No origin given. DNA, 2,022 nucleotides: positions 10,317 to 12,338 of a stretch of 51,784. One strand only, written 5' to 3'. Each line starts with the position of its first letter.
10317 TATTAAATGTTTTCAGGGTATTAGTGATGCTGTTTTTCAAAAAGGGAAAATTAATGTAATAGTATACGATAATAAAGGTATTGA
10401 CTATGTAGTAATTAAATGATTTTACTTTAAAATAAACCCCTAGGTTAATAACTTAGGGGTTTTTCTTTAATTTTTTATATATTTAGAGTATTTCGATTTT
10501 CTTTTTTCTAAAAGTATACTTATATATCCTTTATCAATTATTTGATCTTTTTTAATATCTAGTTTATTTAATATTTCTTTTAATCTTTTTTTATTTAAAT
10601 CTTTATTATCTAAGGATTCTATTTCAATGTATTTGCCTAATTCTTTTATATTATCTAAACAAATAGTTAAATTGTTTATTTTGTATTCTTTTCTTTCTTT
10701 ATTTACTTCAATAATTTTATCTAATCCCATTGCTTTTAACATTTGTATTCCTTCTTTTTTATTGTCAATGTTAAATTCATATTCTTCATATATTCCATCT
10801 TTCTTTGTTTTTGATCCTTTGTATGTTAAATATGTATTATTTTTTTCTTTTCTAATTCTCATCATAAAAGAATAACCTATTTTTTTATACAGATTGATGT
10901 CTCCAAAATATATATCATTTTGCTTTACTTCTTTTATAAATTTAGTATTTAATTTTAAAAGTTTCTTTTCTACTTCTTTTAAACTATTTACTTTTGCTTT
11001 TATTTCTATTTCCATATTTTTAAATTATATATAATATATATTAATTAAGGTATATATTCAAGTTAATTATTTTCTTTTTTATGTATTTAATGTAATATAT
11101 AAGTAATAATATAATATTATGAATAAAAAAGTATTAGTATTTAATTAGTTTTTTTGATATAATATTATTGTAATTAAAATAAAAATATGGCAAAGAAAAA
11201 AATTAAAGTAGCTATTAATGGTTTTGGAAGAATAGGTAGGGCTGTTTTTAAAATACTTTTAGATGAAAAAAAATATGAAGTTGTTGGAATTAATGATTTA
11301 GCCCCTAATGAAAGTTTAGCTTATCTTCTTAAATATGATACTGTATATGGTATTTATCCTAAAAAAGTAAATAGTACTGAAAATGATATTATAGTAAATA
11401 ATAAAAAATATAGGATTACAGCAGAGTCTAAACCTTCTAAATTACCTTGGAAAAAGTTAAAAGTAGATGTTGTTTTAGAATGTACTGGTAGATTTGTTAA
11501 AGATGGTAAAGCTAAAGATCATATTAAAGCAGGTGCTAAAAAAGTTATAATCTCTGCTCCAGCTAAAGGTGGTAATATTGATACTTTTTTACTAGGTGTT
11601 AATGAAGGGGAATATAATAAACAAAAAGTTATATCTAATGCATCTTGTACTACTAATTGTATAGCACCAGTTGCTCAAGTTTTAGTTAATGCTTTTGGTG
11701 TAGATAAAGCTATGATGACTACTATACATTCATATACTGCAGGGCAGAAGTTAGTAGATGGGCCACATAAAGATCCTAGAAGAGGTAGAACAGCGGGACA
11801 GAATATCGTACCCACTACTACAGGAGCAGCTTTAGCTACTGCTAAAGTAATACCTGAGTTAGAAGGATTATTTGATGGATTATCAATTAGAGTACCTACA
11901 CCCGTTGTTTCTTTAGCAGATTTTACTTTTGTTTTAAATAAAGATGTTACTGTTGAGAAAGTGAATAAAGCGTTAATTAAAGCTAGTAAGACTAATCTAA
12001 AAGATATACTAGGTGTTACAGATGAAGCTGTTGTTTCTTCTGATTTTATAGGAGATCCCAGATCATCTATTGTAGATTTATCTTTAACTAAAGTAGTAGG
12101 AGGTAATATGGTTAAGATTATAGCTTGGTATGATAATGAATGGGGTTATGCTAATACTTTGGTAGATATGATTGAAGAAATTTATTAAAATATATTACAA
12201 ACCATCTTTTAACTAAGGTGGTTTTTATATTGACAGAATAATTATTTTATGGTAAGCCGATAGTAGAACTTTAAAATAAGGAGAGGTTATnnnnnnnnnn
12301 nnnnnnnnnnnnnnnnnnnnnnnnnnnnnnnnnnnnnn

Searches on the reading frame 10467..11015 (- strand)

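Call 96: search_protein_families(library=pfam, proteins=[window:10467-11015:-], max_evalue=0.001)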
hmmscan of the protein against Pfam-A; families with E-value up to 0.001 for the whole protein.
window:10467-11015:- (182 aa): 1 family
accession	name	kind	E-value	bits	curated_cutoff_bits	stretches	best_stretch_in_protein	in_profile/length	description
PF01928.26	CYTH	-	3e-20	73.3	23.2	1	2-156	3-171/179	CYTH domain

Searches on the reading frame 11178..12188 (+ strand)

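Call 96: search_protein_families(library=pfam, proteins=[window:11178-12188:+], max_evalue=0.001)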
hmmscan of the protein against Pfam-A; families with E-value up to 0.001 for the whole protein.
window:11178-12188:+ (336 aa): 2 families
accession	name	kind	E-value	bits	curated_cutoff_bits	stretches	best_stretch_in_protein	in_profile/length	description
PF02800.25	Gp_dh_C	-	1.1e-59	201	24.4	1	162-318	1-158/158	Glyceraldehyde 3-phosphate dehydrogenase, C-terminal domain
PF00044.30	Gp_dh_N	-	2.2e-37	127.8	31.7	1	9-108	1-100/101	Glyceraldehyde 3-phosphate dehydrogenase, NAD binding domain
